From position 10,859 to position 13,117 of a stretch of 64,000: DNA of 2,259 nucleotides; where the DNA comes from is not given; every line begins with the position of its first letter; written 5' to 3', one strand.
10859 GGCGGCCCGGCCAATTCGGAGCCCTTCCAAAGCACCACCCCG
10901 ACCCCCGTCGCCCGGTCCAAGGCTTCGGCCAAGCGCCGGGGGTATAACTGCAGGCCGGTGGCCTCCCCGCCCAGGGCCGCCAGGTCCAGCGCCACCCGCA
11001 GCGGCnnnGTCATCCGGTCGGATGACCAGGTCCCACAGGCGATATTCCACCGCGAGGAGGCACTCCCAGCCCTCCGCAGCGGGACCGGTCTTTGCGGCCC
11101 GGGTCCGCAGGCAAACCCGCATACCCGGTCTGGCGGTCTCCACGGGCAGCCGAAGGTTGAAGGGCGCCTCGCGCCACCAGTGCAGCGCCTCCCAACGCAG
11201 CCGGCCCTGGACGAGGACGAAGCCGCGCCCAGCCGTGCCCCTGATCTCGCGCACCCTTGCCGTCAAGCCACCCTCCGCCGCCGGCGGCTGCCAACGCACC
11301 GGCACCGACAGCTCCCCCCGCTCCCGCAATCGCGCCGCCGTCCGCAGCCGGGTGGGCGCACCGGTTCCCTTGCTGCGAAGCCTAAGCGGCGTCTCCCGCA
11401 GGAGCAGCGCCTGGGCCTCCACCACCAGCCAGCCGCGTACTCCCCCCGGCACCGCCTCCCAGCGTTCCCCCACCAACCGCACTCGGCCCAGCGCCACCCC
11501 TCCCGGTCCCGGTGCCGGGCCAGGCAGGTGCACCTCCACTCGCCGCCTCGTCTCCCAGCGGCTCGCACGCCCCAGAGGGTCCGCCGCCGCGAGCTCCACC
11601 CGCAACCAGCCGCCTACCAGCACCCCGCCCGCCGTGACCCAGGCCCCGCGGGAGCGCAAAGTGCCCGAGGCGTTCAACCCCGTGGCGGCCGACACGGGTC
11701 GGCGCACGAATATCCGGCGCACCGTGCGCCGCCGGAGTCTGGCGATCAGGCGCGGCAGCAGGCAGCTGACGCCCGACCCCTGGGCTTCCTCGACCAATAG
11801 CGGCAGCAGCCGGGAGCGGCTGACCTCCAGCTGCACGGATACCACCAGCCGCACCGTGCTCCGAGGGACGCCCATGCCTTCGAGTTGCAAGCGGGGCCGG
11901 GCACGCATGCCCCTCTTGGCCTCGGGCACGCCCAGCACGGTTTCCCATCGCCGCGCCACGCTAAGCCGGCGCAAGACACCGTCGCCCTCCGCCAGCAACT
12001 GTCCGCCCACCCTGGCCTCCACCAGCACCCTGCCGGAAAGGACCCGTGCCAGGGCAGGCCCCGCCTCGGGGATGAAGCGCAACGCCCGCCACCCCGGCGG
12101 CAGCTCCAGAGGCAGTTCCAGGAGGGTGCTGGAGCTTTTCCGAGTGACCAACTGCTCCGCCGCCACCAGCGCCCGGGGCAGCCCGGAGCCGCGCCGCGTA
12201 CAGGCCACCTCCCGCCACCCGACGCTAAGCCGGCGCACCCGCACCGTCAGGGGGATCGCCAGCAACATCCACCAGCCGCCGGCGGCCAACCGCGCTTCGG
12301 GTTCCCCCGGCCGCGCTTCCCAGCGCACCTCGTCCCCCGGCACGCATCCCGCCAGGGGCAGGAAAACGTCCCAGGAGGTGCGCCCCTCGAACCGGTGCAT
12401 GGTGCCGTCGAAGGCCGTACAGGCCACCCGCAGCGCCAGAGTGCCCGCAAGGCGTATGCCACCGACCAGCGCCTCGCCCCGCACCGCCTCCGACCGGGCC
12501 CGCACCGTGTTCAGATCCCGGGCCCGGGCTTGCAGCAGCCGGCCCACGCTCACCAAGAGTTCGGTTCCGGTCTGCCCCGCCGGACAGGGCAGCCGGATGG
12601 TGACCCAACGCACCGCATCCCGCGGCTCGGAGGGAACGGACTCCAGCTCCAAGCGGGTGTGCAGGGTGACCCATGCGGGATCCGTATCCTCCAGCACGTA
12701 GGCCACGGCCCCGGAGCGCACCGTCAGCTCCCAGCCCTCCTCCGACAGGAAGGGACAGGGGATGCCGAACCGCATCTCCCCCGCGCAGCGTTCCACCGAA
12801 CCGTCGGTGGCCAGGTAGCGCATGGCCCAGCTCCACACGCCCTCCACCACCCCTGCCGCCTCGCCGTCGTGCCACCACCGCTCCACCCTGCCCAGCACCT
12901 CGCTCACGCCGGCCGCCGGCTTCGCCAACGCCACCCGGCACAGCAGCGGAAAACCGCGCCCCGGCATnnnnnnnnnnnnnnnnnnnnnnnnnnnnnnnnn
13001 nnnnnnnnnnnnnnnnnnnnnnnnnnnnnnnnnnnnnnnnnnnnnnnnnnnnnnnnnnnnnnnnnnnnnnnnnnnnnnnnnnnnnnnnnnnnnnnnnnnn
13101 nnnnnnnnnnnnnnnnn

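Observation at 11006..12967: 654-aa orphan protein tightly coupled between two GT4 genes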

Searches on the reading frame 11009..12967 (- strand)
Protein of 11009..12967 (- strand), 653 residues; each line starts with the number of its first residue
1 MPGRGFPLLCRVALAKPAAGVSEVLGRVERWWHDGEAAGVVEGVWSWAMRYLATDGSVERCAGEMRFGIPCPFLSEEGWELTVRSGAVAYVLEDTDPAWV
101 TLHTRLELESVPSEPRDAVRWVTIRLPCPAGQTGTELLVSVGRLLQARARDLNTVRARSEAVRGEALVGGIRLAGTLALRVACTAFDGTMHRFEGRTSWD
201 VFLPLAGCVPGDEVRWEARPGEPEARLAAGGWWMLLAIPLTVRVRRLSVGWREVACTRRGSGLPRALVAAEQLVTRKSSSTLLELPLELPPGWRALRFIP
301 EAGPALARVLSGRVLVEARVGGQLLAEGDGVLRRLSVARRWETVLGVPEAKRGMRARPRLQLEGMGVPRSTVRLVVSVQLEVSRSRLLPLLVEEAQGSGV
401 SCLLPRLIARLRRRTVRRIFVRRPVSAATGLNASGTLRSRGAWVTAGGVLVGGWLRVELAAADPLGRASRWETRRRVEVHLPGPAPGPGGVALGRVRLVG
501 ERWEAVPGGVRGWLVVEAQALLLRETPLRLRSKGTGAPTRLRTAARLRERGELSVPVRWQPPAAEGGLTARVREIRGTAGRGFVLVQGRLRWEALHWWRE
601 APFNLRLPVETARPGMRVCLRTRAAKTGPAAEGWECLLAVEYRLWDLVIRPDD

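Call 7: search_protein_families(library=pfam, proteins=[window:11009-12967:-], max_evalue=1)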
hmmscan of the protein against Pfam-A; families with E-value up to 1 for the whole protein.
window:11009-12967:- (653 aa): 0 families

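Call 11: find_homologous_proteins(query=window:11009-12967:-, max_evalue=0.001)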
Query window:11009-12967:- (653 aa): 1 proteins with E <= 0.001 among 8000 candidates.
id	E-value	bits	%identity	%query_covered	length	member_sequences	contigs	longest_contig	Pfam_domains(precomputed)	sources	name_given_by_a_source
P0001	0.0e+0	1422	100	100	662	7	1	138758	-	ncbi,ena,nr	ncbi:MAG: hypothetical protein M0031_08905 [Thermaerobacter sp.]|nr:hypothetical protein [Thermaerob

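Call 17: search_protein_families(library=ncbifam, proteins=[window:11009-12967:-], max_evalue=1)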
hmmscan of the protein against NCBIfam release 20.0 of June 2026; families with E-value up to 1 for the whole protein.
window:11009-12967:- (653 aa): 0 families

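Call 19: predict_structure(protein=window:11009-12967:-)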
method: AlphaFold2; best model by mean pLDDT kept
length: 653 residues; sequences in the alignment: 1
mean_pLDDT: 35.0   pTM: 0.21
mean pLDDT of the five models: 35.0, 26.4, 24.6, 24.3, 23.6
residues with pLDDT >= 90: 0; 70-90: 0; 50-70: 8; < 50: 645
segments of 3 or more residues with pLDDT < 50: 1-132, 134-500, 502-507, 509-616, 621-634, 638-653
pLDDT, mean of each block of 10 residues (from residue 1): 36 38 40 40 36 33 25 26 31 43 39 37 42 46 39 32 34 37 30 25 27 29 30 26 25 24 36 35 34 30 36 39 38 28 28 28 36 33 35 34 32 27 24 28 30 33 37 30 33 39 45 41 35 41 44 38 38 40 43 38 42 47 40 46 41 36
secondary structure, 60 per line:
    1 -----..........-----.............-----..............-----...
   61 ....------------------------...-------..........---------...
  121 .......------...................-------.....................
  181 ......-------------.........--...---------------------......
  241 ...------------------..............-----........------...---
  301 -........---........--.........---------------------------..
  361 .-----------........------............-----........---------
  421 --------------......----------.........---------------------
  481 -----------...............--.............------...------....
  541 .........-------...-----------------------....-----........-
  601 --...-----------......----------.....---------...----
elements in order: H6-15 H21-33 H39-52 H58-64 E89-91 E99-108 E118-127 H134-152 H160-186 E200-208 E235-243 H262-275 E281-288 E295-297 H302-309 E313-320 E323-331 E359-361 E373-380 H387-398 H404-411 E435-440 E451-459 E492-506 E509-521 E528-530 H537-549 E557-559 E583-586 H592-599 E603-605 E617-622 E633-637 E647-649

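Call 21: search_protein_representatives(protein=window:11009-12967:-)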
Query: 653 residues. Proteins with E-value up to 0.001 (for the whole library): 2; up to 1e-10: 1; up to 1e-30: 1. The best 2 are listed.
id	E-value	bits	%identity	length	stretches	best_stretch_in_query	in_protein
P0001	0.0e+00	1422.4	100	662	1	1-653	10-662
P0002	3.3e-08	48.9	28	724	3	111-481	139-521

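Call 23: search_protein_families(library=pfam, proteins=[P0002], max_evalue=1)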
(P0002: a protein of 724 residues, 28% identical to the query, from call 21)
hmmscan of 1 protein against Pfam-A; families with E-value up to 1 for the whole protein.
P0002 (724 aa): 2 families
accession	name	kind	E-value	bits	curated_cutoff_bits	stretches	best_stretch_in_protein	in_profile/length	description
PF12673.12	SipL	-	6.9e-42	142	23.6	4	323-399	3-76/78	SipL, SPOCS domain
PF01288.25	HPPK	-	0.22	12.4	25.7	1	229-287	37-97/116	7,8-dihydro-6-hydroxymethylpterin-pyrophosphokinase (HPPK)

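Call 26: find_encoding_contigs(protein=P0002, flank=10000, max_places=4)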
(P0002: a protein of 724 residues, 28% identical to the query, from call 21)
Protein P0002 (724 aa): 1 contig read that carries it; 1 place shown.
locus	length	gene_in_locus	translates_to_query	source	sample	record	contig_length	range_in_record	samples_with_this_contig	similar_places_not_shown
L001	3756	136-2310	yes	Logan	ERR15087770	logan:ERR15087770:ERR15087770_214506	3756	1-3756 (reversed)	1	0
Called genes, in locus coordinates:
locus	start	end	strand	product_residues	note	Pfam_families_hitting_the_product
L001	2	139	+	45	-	?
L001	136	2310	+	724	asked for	PF12673:SipL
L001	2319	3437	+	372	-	PF13439:Glyco_transf_4 (weak), PF20706:GT4-conflict, PF00534:Glycos_transf_1, PF13692:Glyco_trans_1_4, PF13524:Glyco_trans_1_2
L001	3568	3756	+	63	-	?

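Call 28: find_homologous_proteins(query=A1, max_evalue=0.001)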
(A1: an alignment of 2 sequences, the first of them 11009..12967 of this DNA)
Query A1 (2 sequences) (653 aa, profile of the alignment): 1 proteins with E <= 0.001 among 8000 candidates.
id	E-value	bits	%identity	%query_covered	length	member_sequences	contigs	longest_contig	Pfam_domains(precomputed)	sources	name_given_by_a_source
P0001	0.0e+0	1127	100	100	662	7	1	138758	-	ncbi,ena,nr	ncbi:MAG: hypothetical protein M0031_08905 [Thermaerobacter sp.]|nr:hypothetical protein [Thermaerob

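Call 30: find_homologous_proteins(query=P0002, max_evalue=0.001)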
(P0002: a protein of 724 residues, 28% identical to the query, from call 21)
Query P0002 (724 aa): 10 proteins with E <= 0.001 among 8000 candidates.
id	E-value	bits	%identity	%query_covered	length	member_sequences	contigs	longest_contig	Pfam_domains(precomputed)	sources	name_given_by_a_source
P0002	0.0e+0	1553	100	100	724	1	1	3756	PF12673.13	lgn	-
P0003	1.1e-251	855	69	81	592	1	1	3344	PF12673.13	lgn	-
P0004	1.4e-243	829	58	99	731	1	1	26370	PF12673.13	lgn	-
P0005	1.0e-139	485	43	98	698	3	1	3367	PF12673.13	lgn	-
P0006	9.8e-133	462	40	97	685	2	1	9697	PF12673.13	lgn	-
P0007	4.1e-127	444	40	98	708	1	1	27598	PF12673.13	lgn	-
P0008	6.5e-127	443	41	96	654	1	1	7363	PF12673.13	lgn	-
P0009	2.8e-115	405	39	98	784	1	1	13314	PF12673.13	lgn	-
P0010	5.1e-113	397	38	98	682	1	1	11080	PF12673.13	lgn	-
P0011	2.7e-55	206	28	56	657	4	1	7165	PF12673.13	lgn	-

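Call 34: find_encoding_contigs(protein=P0007, flank=10000, max_places=2)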
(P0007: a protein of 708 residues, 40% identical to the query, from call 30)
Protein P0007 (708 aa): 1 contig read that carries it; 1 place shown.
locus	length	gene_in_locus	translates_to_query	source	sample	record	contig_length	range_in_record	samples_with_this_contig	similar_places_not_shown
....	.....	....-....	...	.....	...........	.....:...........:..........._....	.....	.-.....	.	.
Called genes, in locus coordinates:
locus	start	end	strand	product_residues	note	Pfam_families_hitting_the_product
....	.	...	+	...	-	?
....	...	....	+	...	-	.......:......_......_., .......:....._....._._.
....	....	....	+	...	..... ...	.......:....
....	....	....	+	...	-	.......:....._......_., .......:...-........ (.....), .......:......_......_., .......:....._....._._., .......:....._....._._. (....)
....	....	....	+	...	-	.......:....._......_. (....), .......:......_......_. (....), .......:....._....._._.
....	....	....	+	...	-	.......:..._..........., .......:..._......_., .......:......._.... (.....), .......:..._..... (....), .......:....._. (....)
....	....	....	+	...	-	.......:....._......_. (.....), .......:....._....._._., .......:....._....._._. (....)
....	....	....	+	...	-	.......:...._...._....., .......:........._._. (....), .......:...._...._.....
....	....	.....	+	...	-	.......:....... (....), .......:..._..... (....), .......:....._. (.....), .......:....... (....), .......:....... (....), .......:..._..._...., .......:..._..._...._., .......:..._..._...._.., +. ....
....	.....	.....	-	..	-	-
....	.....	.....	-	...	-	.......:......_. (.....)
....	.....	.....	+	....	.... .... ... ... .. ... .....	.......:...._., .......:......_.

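Call 35: find_encoding_contigs(protein=P0004, flank=10000, max_places=2)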
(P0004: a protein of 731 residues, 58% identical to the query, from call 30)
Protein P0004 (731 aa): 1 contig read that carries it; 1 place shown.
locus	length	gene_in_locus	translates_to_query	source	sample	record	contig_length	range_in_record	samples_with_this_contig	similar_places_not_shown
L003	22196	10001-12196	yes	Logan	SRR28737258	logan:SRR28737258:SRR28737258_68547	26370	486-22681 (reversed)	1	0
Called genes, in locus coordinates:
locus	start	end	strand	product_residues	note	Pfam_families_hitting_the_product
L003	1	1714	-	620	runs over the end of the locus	PF02776:TPP_enzyme_N, PF00205:TPP_enzyme_M, PF02775:TPP_enzyme_C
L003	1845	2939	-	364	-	PF25919:BSH_CusB (faint), PF00364:Biotin_lipoyl (faint), PF25917:BSH_RND, PF25973:BSH_CzcB (weak), PF25954:Beta-barrel_RND_2, PF25967:RND-MFP_C, PF25975:CzcB_C, PF25989:YknX_C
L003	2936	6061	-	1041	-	PF00873:ACR_tran, PF03176:MMPL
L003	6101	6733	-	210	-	PF00440:TetR_N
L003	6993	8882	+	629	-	PF00920:ILVD_EDD_N, PF24877:ILV_EDD_C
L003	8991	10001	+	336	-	PF13439:Glyco_transf_4 (weak), PF13579:Glyco_trans_4_4 (weak), PF00534:Glycos_transf_1, PF13692:Glyco_trans_1_4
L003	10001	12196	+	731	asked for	PF12673:SipL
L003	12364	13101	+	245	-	PF00535:Glycos_transf_2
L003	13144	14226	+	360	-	PF20706:GT4-conflict, PF13692:Glyco_trans_1_4, PF00534:Glycos_transf_1, PF13524:Glyco_trans_1_2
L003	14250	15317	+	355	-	PF13439:Glyco_transf_4 (weak), PF13579:Glyco_trans_4_4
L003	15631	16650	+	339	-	PF13439:Glyco_transf_4 (faint), PF00534:Glycos_transf_1 (faint), PF13692:Glyco_trans_1_4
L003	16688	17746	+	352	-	PF00483:NTP_transferase, PF12804:NTP_transf_3, PF25084:LbH_EIF2B (faint), PF25087:GMPPB_C (weak)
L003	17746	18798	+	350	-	PF13439:Glyco_transf_4 (faint), PF13692:Glyco_trans_1_4, PF00534:Glycos_transf_1, PF13524:Glyco_trans_1_2 (weak)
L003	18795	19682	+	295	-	PF13641:Glyco_tranf_2_3, PF00535:Glycos_transf_2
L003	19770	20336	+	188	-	PF00578:AhpC-TSA, PF08534:Redoxin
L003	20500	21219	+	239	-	PF00535:Glycos_transf_2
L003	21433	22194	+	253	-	PF00483:NTP_transferase, PF12804:NTP_transf_3 (weak)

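Call 38: find_encoding_contigs(protein=P0009, flank=10000, max_places=2)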
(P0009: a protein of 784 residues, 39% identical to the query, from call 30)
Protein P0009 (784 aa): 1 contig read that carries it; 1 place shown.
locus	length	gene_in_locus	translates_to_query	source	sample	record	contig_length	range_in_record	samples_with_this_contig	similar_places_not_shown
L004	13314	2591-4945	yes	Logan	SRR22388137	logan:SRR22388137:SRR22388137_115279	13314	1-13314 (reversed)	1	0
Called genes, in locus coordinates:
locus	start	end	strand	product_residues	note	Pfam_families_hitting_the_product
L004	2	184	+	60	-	?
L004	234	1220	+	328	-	PF01734:Patatin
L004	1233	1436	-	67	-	-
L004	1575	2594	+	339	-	PF00534:Glycos_transf_1, PF13692:Glyco_trans_1_4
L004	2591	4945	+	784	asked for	PF12673:SipL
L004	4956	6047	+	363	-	PF13439:Glyco_transf_4, PF20706:GT4-conflict, PF00534:Glycos_transf_1, PF13692:Glyco_trans_1_4, PF13524:Glyco_trans_1_2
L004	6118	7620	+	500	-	PF25084:LbH_EIF2B (weak), PF25087:GMPPB_C (faint), PF00132:Hexapep (weak), PF14602:Hexapep_2 (faint), PF00132:Hexapep (weak), PF01408:GFO_IDH_MocA, PF22725:GFO_IDH_MocA_C3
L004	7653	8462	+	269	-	PF00535:Glycos_transf_2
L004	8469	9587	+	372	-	PF13439:Glyco_transf_4 (faint), PF20706:GT4-conflict, PF00534:Glycos_transf_1, PF13692:Glyco_trans_1_4, PF13524:Glyco_trans_1_2 (faint)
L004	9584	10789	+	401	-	PF13439:Glyco_transf_4, PF00534:Glycos_transf_1, PF13692:Glyco_trans_1_4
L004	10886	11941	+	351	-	PF00483:NTP_transferase, PF12804:NTP_transf_3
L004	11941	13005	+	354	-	PF13439:Glyco_transf_4 (faint), PF13692:Glyco_trans_1_4, PF00534:Glycos_transf_1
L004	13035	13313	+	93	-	?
